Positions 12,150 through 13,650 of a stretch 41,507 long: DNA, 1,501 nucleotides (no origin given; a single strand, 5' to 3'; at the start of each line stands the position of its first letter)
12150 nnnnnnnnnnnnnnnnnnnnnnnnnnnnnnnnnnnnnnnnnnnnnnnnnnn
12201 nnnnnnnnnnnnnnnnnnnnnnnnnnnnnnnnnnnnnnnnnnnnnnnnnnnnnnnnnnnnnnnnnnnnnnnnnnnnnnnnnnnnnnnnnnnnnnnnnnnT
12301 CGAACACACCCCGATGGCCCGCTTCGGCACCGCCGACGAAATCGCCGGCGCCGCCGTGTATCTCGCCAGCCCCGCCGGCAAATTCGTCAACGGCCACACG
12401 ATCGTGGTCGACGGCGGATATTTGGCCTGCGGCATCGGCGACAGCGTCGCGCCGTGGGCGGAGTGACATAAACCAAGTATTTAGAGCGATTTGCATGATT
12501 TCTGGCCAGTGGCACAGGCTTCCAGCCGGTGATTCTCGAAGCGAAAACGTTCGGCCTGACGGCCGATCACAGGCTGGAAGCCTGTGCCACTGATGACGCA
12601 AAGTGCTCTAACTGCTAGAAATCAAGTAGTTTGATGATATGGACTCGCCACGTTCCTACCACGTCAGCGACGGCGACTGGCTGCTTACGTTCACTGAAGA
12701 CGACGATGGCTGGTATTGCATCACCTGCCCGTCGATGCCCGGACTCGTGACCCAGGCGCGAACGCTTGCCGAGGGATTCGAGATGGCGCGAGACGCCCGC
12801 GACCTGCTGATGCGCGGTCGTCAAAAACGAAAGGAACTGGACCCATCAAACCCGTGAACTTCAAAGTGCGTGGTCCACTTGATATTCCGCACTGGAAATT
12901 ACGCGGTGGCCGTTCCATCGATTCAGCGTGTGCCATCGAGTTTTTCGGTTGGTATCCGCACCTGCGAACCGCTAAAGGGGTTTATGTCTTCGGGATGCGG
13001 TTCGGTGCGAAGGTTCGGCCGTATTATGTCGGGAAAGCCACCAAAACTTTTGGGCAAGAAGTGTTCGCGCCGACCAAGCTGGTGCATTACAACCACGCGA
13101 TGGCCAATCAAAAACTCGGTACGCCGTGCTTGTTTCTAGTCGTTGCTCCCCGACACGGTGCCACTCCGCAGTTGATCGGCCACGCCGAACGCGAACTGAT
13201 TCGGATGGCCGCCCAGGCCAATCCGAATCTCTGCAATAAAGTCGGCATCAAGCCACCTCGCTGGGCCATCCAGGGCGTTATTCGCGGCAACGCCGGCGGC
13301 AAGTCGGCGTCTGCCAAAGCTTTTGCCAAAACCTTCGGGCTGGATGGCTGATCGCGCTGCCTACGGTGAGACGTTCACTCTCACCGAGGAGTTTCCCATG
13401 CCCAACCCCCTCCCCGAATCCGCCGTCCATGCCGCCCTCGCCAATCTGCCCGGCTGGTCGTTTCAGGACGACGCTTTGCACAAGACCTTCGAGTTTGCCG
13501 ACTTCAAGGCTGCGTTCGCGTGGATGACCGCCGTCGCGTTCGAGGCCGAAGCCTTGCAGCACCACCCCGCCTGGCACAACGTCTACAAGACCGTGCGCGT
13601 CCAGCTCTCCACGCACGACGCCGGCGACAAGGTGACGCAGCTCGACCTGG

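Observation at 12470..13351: Low-GC islet: a HicB-like antitoxin-fold protein coupled to a GIY-YIG-like protein instead of HicA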

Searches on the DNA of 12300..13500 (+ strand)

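Call 96: search_dna_similar(query=L109:3000-7600:+, collection=plasmids, mode=near, max_rows=30)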
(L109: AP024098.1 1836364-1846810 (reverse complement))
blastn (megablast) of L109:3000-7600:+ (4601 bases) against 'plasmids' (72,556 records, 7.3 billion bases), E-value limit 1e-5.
Records with a match: 55; places in all: 87; records where one place covers at least 80% of the query: 2.
Best place of each record, by identity: >=99% 3; 90-95% 1; 80-90% 45; 60-80% 6.
By first word of the organism name: Ralstonia 28; Burkholderia 13; Pandoraea 5; Cupriavidus 4; Pseudomonas 2; Methylococcus 1; Eleftheria 1; Sulfuricystis 1.
By predicted mobility (MOB-suite, as given by PLSDB): mobilizable 24; non-mobilizable 21; conjugative 10.
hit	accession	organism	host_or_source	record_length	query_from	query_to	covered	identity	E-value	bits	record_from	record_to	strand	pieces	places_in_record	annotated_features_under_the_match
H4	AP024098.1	Ralstonia solanacearum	-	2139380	1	4601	100%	100.0%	0e+0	8497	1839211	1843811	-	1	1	hypothetical protein (x3) | putative transposase for insertion sequence element ISRM3-like protein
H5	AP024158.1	Ralstonia solanacearum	Zingiber officinale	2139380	1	4601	100%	100.0%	0e+0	8497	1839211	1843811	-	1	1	hypothetical protein (x3) | putative transposase for insertion sequence element ISRM3-like protein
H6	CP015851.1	Ralstonia solanacearum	Rhizoma kaempferiae,cell culture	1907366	1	2643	57%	100.0%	0e+0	4881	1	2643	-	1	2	hypothetical protein (x2)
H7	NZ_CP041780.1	Burkholderia sp. MS455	single cell,soybean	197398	3216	4575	30%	88.8%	0e+0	1661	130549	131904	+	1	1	IS256 family transposase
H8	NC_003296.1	Ralstonia pseudosolanacearum GMI1000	-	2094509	3219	4570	29%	87.4%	0e+0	1544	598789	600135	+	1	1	none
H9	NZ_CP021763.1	Ralstonia pseudosolanacearum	Solanum lycopersicum,Tomato with ...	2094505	3219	4570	29%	87.4%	0e+0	1544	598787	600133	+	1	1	none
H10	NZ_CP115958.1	Ralstonia pseudosolanacearum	Solanum lycopersicum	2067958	3219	4570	29%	87.4%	0e+0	1544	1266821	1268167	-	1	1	none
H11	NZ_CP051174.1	Ralstonia pseudosolanacearum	Whole organism,tomato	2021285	3219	4570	29%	87.4%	0e+0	1544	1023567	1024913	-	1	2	none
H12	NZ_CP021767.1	Ralstonia solanacearum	Solanum lycopersicum,Tomato with ...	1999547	3223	4571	29%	87.2%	0e+0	1535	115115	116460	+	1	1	none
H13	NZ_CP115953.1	Ralstonia solanacearum CFBP2957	Solanum lycopersicum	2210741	3215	4571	29%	86.7%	0e+0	1498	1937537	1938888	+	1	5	none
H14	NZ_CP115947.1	Ralstonia solanacearum MolK2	Musa sp.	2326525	3228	4570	29%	87.4%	0e+0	1535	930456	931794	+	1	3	record has no annotation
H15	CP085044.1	Ralstonia solanacearum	sunflower,cell culture,stem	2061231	3223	4581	30%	86.2%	0e+0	1461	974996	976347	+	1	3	IS256 family transposase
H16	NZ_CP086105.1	Ralstonia sp. RS650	sunflower,cell culture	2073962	3223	4581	30%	86.2%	0e+0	1461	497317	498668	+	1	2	none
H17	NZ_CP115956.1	Ralstonia pseudosolanacearum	Solanum tuberosum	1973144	3223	4570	29%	86.9%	0e+0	1504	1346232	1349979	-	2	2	none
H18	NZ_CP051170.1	Ralstonia pseudosolanacearum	Whole organism,potato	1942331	3223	4570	29%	86.9%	0e+0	1504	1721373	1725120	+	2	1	none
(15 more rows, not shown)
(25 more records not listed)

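Call 97: search_rna_families(source=window, start=12300, end=13500, threshold=evalue, max_evalue=1)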
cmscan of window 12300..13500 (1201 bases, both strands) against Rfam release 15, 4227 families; matches with E-value up to 1: 2.
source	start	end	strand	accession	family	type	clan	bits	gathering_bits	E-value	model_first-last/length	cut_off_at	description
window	12507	12592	+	RF04141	MIR8622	Gene; miRNA;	-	28.6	197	0.0062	1-212/212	no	MIR8622 microRNA precursor family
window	12330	12393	-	RF03736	mir-3130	Gene; miRNA;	-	20.7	95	0.46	1-75/75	no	mir-3130 microRNA precursor family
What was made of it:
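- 12507..12592 (.): Long intergenic hairpin with 27-nt arms and a 32-nt spacer, just downstream of the SDR gene. Probably a host-type intergenic structure rather than part of the module. No Rfam family matches (call 97).
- Tried and rejected: Only sub-threshold miRNA-hairpin noise (call 97).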

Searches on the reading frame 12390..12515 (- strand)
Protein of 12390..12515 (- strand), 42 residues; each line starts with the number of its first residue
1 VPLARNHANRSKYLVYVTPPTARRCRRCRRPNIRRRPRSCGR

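Call 75: search_protein_families(library=pfam, proteins=[window:12390-12515:-], max_evalue=1)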
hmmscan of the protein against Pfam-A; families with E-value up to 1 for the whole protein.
window:12390-12515:- (42 aa): 1 family
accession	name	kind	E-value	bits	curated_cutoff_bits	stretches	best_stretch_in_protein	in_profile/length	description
PF14939.11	DCAF15_WD40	-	0.14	12.3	23.9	1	7-32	120-145/213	DDB1-and CUL4-substrate receptor 15, WD repeat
